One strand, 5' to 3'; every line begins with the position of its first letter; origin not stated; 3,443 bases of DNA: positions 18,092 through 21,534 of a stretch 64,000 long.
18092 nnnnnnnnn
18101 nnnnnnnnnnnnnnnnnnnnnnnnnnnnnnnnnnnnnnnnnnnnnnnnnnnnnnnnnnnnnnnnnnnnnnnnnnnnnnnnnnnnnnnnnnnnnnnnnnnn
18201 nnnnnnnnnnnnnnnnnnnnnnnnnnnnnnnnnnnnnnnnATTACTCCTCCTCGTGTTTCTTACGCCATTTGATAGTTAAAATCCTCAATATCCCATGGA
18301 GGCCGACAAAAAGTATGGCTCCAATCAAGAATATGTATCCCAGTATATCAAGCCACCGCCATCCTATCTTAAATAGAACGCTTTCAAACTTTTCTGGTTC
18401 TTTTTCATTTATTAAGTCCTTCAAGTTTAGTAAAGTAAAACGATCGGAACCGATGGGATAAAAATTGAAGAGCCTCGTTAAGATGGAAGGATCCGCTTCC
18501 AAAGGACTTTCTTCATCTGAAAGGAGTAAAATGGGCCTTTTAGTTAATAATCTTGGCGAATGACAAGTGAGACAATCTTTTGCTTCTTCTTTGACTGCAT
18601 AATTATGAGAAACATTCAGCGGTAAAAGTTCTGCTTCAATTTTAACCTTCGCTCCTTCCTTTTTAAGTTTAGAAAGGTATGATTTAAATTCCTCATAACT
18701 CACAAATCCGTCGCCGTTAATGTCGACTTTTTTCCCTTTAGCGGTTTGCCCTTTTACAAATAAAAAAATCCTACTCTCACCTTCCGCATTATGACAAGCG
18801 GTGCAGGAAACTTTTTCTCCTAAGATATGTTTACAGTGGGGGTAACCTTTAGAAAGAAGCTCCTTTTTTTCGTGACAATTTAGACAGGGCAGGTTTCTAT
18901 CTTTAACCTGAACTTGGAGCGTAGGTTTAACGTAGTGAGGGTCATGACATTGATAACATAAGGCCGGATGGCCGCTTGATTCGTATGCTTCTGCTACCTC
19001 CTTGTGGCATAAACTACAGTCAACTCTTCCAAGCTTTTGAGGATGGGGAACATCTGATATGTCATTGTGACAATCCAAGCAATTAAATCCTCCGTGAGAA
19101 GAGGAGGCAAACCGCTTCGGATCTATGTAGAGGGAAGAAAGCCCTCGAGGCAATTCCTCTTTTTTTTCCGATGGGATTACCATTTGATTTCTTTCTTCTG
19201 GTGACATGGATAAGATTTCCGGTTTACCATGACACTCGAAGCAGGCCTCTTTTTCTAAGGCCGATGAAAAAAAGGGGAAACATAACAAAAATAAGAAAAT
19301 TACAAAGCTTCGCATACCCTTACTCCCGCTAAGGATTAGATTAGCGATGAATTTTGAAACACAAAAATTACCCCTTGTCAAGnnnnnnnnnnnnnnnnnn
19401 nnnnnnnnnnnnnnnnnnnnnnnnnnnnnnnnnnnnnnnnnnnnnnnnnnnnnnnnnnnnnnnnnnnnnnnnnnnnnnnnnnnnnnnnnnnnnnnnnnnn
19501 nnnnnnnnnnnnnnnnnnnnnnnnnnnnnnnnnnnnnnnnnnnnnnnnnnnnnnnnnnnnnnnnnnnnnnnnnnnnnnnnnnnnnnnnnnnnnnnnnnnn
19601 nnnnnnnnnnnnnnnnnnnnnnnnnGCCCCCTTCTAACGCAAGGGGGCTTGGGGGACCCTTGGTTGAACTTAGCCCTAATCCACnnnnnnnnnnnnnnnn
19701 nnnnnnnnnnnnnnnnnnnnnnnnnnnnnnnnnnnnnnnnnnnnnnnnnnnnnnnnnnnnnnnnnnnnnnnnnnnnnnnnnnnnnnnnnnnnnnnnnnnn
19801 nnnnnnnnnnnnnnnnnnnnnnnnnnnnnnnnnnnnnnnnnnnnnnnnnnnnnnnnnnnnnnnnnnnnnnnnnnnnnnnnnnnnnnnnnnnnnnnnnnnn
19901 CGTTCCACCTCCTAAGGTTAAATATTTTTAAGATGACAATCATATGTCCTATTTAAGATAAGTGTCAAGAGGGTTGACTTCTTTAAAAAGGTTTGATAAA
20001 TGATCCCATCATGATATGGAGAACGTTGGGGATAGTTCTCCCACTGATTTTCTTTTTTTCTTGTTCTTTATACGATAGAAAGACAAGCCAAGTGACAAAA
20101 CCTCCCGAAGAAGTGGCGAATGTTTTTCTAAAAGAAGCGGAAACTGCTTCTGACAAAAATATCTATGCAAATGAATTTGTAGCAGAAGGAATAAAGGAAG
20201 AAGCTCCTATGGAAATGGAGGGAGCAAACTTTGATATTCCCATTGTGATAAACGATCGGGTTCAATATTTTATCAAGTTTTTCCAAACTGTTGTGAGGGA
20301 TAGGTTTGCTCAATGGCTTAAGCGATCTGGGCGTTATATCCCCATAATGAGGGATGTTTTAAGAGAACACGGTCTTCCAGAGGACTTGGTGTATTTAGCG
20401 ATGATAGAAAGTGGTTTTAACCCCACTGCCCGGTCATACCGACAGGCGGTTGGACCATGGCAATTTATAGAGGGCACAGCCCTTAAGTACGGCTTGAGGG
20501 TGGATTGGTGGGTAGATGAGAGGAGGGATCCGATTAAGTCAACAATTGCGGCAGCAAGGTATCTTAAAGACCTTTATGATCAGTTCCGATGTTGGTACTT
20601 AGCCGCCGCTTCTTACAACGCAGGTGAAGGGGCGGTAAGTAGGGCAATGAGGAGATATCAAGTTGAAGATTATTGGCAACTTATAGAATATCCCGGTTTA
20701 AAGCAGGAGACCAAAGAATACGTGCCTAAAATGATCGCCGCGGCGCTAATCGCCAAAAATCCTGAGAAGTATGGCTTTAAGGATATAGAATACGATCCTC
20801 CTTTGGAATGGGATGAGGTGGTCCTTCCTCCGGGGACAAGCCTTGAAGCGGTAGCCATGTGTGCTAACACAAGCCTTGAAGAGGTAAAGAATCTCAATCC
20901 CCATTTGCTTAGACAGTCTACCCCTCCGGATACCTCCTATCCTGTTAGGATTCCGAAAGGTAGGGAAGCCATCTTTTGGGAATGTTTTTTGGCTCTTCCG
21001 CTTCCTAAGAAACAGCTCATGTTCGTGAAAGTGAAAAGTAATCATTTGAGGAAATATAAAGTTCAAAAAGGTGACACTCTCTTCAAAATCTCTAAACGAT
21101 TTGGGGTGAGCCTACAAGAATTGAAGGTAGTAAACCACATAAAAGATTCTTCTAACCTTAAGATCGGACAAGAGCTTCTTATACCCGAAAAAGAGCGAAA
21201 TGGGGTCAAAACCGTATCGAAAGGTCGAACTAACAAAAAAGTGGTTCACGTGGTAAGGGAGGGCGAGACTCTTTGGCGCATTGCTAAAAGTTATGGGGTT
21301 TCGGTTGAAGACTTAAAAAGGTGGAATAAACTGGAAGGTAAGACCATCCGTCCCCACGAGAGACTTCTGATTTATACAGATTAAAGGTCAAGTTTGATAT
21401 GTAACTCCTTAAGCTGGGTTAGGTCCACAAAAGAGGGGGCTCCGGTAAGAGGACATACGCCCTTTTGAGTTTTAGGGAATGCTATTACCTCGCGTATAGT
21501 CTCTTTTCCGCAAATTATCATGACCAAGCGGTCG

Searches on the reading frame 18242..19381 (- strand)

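Call 10: search_protein_families(library=ncbifam, proteins=[window:18242-19381:-], max_evalue=0.00001)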
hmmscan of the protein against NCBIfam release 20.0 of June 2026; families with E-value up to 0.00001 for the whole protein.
window:18242-19381:- (379 aa): 4 families
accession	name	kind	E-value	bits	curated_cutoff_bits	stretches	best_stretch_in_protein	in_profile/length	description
TIGR03146.1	cyt_nit_nrfB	equivalog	2.3e-08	34.4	166.6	1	103-203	16-122/145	cytochrome c nitrite reductase pentaheme subunit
NF008659.0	PRK11659.1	equivalog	1.1e-07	31.8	184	0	101-202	49-147/188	cytochrome c nitrite reductase pentaheme subunit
TIGR03508.1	decahem_SO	subfamily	8.7e-07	28.7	192.2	0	119-202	70-155/258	DmsE family decaheme c-type cytochrome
TIGR01905.1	paired_CXXCH_1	subfamily_domain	2.2e-06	27.5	25.2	0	142-174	9-40/41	doubled CXXCH domain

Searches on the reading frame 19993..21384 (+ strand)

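Call 10: search_protein_families(library=ncbifam, proteins=[window:19993-21384:+], max_evalue=0.00001)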
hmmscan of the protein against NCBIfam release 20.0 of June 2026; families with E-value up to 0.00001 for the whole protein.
window:19993-21384:+ (463 aa): 14 families
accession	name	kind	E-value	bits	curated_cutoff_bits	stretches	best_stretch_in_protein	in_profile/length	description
NF008050.0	PRK10783.1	equivalog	1e-61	208.7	508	1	111-462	100-449/457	murein transglycosylase D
TIGR02899.1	spore_safA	subfamily_domain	9.4e-17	60.7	67.85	1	357-398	1-43/44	SafA/ExsA family spore coat assembly protein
NF004974.0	PRK06347.1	equivalog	1.7e-13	50.4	701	1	352-454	479-585/592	1,4-beta-N-acetylmuramoylhydrolase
NF047755.1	LIC_10271_M23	exception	4e-13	49.6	180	1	344-405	16-77/207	LIC_10271 family cell wall hydrolase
NF040883.1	amid_act_ActS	equivalog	4.5e-12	45.8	375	1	353-415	34-97/242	amidase activator ActS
NF050804.1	CellDivDipMCaul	equivalog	4.6e-12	45.5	900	1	351-409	357-417/634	cell division endopeptidase DipM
NF010723.1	PRK14125.1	equivalog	6e-11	42.2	60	0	348-399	28-86/87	cell division suppressor protein YneA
NF042931.1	SAG1386_EF1546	equivalog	2e-10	41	80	0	352-397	109-157/158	SAG1386/EF1546 family surface-associated protein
NF010495.0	PRK13914.1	equivalog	4.5e-10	39.1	647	0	416-453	199-236/481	invasion associated endopeptidase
TIGR02907.1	spore_VI_D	equivalog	4.6e-09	36.3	169.85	0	352-398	299-344/344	stage VI sporulation protein D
NF041208.1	celldiv_DipM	equivalog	1.3e-08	34.5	740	0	354-400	185-230/419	cell division endopeptidase DipM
NF052398.1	Agg_Promo_Fact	equivalog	2.4e-08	34.4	170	1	341-414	17-90/202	aggregation-promoting factor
NF047373.1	BB0259_flg_lyt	exception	8e-08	31.5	234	1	119-252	552-686/705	flagellar assembly lytic transglycosylase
NF008670.0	PRK11671.1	equivalog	3.6e-06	26.4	375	0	110-165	187-243/359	membrane-bound lytic murein transglycosylase MltC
